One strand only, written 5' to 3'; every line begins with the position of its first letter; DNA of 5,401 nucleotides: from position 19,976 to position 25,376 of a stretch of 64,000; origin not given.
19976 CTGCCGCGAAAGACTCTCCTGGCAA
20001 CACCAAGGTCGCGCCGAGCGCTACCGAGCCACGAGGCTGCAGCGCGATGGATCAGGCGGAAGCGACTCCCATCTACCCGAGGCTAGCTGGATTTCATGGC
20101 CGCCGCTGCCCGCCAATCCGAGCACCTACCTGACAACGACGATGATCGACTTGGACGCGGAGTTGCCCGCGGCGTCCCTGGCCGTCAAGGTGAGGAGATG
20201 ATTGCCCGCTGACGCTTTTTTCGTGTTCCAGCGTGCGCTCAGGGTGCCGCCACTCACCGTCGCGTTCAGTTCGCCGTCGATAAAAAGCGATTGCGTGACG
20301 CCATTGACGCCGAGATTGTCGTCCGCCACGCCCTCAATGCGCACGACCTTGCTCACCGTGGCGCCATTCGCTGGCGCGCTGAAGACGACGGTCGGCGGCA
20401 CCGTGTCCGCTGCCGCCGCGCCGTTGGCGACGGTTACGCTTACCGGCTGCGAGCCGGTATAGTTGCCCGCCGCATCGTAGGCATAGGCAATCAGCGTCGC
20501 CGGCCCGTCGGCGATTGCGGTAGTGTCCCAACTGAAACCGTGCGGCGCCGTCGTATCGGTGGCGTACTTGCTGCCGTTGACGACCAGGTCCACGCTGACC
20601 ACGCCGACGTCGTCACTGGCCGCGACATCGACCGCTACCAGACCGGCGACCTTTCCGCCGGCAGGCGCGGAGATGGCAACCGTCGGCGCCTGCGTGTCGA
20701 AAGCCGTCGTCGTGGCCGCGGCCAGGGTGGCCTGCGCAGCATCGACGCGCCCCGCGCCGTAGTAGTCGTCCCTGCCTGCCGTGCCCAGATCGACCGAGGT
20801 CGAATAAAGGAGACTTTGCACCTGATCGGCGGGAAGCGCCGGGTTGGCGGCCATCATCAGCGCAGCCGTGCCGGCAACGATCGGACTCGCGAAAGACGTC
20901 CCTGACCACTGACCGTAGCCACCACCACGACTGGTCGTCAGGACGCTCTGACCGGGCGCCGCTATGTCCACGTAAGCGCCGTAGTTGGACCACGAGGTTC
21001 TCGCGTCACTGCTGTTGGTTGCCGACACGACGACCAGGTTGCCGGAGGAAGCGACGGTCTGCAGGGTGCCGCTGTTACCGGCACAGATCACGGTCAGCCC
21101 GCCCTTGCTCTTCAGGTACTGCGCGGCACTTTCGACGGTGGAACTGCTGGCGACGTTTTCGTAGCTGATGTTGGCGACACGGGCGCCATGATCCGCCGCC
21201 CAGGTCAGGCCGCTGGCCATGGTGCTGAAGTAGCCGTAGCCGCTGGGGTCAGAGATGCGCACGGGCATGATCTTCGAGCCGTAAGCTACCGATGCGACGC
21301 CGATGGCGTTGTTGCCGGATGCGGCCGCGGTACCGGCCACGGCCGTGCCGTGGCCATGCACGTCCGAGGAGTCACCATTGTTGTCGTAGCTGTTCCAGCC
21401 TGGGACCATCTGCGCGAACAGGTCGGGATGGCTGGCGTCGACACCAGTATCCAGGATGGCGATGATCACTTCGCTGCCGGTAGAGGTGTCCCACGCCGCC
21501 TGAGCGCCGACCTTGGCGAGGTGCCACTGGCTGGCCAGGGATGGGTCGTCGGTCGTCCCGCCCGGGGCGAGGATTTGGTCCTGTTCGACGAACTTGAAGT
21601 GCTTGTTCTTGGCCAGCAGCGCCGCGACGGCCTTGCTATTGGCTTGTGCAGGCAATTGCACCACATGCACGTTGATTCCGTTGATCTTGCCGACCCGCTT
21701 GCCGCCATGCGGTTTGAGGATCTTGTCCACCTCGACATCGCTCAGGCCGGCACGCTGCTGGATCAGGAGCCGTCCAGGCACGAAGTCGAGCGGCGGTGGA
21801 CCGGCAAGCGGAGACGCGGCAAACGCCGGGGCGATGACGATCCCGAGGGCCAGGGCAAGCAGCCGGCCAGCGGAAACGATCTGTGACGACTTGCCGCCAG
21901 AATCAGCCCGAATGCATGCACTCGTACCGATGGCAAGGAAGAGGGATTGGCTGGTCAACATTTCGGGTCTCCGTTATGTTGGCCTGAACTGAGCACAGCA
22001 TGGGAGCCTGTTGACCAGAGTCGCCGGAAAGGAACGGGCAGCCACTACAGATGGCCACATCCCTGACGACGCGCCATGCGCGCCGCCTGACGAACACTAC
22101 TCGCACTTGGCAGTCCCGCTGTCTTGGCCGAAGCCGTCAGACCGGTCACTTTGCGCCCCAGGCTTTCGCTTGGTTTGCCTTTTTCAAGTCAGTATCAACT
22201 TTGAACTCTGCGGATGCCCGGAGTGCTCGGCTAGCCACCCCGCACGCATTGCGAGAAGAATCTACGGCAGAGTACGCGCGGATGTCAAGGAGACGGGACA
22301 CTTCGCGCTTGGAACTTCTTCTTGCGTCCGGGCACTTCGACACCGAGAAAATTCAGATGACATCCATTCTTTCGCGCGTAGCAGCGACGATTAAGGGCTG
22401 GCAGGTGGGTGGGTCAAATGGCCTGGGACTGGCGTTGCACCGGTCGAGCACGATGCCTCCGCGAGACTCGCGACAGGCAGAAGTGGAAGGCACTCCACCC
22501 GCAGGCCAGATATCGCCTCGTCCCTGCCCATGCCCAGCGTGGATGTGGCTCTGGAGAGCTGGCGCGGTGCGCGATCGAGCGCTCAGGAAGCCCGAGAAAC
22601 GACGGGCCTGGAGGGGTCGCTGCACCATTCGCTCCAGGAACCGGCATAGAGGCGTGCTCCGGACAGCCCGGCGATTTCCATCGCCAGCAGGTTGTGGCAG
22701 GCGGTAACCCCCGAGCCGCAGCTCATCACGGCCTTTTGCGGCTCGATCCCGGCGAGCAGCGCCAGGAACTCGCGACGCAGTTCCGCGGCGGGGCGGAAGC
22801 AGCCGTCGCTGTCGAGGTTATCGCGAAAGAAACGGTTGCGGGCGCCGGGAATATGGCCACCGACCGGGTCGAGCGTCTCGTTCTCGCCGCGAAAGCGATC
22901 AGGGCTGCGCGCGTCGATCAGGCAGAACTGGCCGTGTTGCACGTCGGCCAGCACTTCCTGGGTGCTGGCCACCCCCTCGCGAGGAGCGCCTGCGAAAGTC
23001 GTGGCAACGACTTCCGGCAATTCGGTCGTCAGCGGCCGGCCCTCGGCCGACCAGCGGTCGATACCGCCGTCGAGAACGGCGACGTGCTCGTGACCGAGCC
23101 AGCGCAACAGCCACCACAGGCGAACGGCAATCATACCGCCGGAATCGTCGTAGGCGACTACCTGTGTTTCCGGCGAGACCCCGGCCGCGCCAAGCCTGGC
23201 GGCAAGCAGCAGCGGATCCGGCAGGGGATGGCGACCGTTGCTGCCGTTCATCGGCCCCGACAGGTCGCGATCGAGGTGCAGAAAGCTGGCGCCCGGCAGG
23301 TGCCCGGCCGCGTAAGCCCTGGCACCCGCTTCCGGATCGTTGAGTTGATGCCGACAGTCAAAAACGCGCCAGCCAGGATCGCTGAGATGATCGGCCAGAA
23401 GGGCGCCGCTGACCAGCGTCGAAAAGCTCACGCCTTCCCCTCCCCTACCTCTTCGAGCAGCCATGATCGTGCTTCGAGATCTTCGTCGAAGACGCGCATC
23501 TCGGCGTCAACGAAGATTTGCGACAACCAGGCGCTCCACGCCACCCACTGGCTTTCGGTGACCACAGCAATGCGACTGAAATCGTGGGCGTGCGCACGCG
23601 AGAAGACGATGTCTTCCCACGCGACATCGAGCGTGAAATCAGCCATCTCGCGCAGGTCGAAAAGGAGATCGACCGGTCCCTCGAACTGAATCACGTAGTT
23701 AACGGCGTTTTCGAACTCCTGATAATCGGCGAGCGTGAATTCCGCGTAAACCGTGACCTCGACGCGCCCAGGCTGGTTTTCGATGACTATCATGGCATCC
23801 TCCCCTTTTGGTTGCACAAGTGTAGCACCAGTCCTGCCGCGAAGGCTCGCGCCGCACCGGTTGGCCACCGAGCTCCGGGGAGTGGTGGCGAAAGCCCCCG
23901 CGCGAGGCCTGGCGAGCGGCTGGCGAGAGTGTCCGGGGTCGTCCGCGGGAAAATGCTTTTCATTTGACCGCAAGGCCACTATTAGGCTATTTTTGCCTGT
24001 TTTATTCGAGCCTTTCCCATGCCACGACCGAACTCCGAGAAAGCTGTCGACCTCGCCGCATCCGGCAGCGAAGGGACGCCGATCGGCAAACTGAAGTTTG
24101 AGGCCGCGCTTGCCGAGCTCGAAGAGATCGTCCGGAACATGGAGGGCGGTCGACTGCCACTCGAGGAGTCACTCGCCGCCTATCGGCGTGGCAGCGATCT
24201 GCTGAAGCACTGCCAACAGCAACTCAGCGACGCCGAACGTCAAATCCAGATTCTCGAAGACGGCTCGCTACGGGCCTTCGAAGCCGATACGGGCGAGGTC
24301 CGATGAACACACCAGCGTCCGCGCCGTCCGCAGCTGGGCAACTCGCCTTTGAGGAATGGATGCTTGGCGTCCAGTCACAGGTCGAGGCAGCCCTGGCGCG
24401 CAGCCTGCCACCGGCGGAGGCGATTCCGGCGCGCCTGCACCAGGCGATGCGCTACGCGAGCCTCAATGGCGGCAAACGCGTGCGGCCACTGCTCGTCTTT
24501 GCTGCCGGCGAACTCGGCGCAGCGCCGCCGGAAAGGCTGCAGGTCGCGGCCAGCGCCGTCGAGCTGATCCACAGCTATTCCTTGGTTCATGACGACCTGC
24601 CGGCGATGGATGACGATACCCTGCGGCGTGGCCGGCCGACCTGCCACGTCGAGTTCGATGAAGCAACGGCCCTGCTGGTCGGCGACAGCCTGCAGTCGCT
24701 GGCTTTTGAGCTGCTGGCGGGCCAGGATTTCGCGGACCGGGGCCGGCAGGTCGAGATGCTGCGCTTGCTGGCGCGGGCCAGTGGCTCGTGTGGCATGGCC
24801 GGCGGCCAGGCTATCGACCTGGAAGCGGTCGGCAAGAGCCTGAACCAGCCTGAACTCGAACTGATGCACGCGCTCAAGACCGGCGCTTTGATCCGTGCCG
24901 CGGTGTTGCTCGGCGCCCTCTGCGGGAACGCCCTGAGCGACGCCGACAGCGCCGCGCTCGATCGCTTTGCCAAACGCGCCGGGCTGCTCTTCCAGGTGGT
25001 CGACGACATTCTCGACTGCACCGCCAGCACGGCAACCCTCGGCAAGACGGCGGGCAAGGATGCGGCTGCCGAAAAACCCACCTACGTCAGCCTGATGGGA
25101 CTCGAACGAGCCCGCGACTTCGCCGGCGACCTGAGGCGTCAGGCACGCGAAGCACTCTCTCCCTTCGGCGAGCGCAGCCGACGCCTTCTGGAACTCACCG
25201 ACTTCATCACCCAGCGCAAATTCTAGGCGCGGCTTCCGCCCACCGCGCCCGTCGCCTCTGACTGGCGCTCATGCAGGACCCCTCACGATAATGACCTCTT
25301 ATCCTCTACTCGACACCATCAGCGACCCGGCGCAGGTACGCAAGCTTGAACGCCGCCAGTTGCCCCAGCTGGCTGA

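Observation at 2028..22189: Candidate undescribed system: atypical T2SS/pseudopilus + nine-heme Ig-cytochrome + c-di-GMP-riboswitch-controlled subtilase + PEP-CTERM/PrsT in one surface-export block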

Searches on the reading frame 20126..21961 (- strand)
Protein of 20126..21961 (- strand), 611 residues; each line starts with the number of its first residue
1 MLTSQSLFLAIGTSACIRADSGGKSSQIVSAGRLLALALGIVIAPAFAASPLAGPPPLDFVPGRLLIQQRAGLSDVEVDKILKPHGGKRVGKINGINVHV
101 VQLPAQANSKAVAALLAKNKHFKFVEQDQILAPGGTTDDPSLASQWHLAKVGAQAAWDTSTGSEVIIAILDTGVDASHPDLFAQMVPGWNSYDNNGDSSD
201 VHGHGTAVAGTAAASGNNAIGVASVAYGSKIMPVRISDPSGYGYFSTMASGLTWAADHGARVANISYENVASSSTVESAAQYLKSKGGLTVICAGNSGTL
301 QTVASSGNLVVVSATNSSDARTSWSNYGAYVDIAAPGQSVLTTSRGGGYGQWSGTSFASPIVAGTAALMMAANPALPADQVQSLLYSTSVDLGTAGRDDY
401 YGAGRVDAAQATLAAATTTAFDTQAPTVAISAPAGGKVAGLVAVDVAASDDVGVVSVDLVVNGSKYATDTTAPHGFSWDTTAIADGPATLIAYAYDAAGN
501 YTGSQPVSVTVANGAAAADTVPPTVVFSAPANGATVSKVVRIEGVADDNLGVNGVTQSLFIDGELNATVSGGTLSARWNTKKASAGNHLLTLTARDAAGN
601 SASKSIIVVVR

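Call 4: search_protein_families(library=pfam, proteins=[window:20126-21961:-], max_evalue=0.01)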
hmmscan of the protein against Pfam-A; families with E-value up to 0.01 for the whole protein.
window:20126-21961:- (611 aa): 5 families
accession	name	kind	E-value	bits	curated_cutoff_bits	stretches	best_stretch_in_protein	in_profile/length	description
PF00082.27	Peptidase_S8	-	8.1e-51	173.5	21.8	1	162-404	1-288/288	Subtilase family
PF17957.7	Big_7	-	8.7e-23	81.2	24.1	2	426-490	1-68/70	Bacterial Ig domain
PF22148.1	Fervidolysin_NPro-like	-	4.2e-08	33.9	21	1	52-127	7-80/81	Fervidolysin N-terminal prodomain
PF19077.6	Big_13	-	1.2e-07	32.6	27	1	453-511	39-100/102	Bacterial Ig-like domain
PF20622.4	Big_15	-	0.0063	16.8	27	0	454-510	24-81/82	Bacterial Ig domain (Big_16)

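Call 6: search_protein_families(library=ncbifam, proteins=[window:20126-21961:-], max_evalue=0.01)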
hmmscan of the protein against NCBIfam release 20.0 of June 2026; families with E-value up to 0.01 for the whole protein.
window:20126-21961:- (611 aa): 8 families
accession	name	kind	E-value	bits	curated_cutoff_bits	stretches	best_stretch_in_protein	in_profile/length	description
TIGR03921.1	T7SS_mycosin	equivalog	6e-51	173.6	278.75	1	153-419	3-292/353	type VII secretion-associated serine protease mycosin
NF033595.1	denti_PrtP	equivalog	2.9e-26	92.2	300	3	287-414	366-504/606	dentilisin complex serine proteinase subunit PrtP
TIGR03895.1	protease_PatA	subfamily_domain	1.1e-11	44.3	421.05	1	230-373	27-180/606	PatA/PatG family cyanobactin maturation protease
NF051851.1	AtpSerPepEprS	equivalog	1.4e-08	33.3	1700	2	283-393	220-341/988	autotransporter serine peptidase EprS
NF040809.1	germ_prot_CspBA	exception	5.2e-06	24.4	1250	1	274-371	379-474/1099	bifunctional germination protease/germinant receptor pseudoprotease CspBA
NF040808.2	CspC_non_triad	exception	0.0014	17.2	675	0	326-370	454-498/556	bile acid germinant receptor pseudoprotease CspC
NF042956.1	IteS_antiphage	equivalog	0.0021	16.4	900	0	337-406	476-553/747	S8 family anti-phage peptidase IteS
NF047441.1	Lepto_OmpL47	equivalog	0.0026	17.4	250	1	489-609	115-228/336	multi-beta-barrel domain surface protein OmpL47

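Call 80: search_solved_structures(query=window:20126-21961:-, max_evalue=1e-10)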
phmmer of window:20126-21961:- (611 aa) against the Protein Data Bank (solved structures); distinct sequences matched with E-value up to 1e-10: 153 (the best 60 are shown).
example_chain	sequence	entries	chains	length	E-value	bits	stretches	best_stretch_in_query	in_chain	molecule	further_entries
1thm_A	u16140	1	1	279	3.6e-47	164.6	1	136-411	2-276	THERMITASE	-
1dbi_A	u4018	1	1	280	3.6e-47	164.6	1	154-409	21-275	AK.1 SERINE PROTEASE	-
1tec_E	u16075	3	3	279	6.9e-46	160.4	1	136-411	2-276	THERMITASE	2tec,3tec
5arb_A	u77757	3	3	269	6.2e-41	144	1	145-412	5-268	SUBTILISIN SAVINASE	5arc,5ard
1ah2_A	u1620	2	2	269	6.2e-41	144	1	145-412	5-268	SERINE PROTEASE PB92 | SUBTILISIN SAVINASE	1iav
1st3_A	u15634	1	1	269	7.1e-41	143.8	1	145-412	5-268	SUBTILISIN BL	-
1gci_A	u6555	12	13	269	7.4e-41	143.7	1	145-412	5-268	SUBTILISIN | Subtilisin Savinase | SAVINASE (TM)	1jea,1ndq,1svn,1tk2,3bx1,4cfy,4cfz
1mpt_A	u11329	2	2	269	7.7e-41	143.7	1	145-412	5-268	M-PROTEASE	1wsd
1c9m_A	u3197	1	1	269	1.6e-40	142.7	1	145-412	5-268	SERINE PROTEASE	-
1ndu_A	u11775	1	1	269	1.8e-40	142.4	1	145-412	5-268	Subtilisin Savinase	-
1q5p_A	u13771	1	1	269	2.3e-40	142.1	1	145-412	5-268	Serine protease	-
1c9j_A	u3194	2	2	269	2.5e-40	142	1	145-411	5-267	SERINE PROTEASE | Subtilisin Savinase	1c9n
3whi_A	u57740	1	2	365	2.2e-37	132.3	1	75-409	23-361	Subtilisin E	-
5gl8_A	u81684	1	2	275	9.8e-36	126.8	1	160-409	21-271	Subtilisin NAT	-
3vyv_A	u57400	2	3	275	1.2e-35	126.5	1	160-409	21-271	Subtilisin NAT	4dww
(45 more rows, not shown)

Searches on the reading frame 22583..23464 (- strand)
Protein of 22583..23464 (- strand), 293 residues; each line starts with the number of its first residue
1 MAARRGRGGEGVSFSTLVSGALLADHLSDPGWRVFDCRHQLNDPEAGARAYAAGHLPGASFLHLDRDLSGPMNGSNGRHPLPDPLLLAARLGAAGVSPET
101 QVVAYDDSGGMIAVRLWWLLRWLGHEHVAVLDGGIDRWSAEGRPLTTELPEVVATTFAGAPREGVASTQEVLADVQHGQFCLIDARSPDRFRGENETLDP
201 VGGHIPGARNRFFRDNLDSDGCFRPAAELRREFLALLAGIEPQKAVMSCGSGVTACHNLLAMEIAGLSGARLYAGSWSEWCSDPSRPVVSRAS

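Call 37: search_protein_families(library=pfam, proteins=[window:22583-23464:-], max_evalue=0.1)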
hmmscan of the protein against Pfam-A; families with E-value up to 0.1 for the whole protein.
window:22583-23464:- (293 aa): 1 family
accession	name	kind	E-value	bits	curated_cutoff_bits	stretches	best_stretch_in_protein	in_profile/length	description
PF00581.25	Rhodanese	-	2.3e-26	92.6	22.2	2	22-141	4-102/102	Rhodanese-like domain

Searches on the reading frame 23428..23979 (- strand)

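Call 37: search_protein_families(library=pfam, proteins=[window:23428-23979:-], max_evalue=0.1)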
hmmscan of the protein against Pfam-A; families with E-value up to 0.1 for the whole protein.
window:23428-23979:- (183 aa): 1 family
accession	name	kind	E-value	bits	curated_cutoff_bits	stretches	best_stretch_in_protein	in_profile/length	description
PF11964.13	SpoIIAA-like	-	6e-26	91.7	25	1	73-174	2-105/106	SpoIIAA-like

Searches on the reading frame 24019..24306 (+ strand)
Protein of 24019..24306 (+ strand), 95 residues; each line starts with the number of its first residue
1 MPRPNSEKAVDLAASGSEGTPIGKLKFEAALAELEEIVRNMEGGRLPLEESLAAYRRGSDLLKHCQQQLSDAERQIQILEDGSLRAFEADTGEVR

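Call 37: search_protein_families(library=pfam, proteins=[window:24019-24306:+], max_evalue=0.1)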
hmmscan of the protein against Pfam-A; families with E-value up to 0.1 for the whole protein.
window:24019-24306:+ (95 aa): 3 families
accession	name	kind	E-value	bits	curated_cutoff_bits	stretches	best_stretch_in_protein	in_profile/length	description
PF02609.21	Exonuc_VII_S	-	7.8e-22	77.5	24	1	27-78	1-52/52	Exonuclease VII small subunit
PF24627.1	PUMA_CC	-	0.062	13.8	30.1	1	28-89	14-71/74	PUMA coiled-coil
PF02185.22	HR1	-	0.065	13.6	33.1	0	61-81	34-54/67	Hr1 repeat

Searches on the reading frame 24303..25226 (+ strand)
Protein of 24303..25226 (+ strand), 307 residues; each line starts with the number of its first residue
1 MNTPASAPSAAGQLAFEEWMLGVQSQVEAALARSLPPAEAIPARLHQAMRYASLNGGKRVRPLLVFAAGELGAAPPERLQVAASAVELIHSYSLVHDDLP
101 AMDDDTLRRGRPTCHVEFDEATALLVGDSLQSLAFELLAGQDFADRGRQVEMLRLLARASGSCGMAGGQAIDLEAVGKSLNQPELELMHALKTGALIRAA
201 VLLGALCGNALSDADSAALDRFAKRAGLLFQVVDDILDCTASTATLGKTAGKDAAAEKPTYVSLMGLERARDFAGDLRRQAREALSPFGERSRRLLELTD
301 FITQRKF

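Call 4: search_protein_families(library=pfam, proteins=[window:24303-25226:+], max_evalue=0.01)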
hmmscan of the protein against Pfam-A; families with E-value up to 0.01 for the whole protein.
window:24303-25226:+ (307 aa): 1 family
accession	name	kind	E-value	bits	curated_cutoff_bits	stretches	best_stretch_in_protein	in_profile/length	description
PF00348.22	polyprenyl_synt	-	2.1e-54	184.8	27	1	44-271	3-223/251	Polyprenyl synthetase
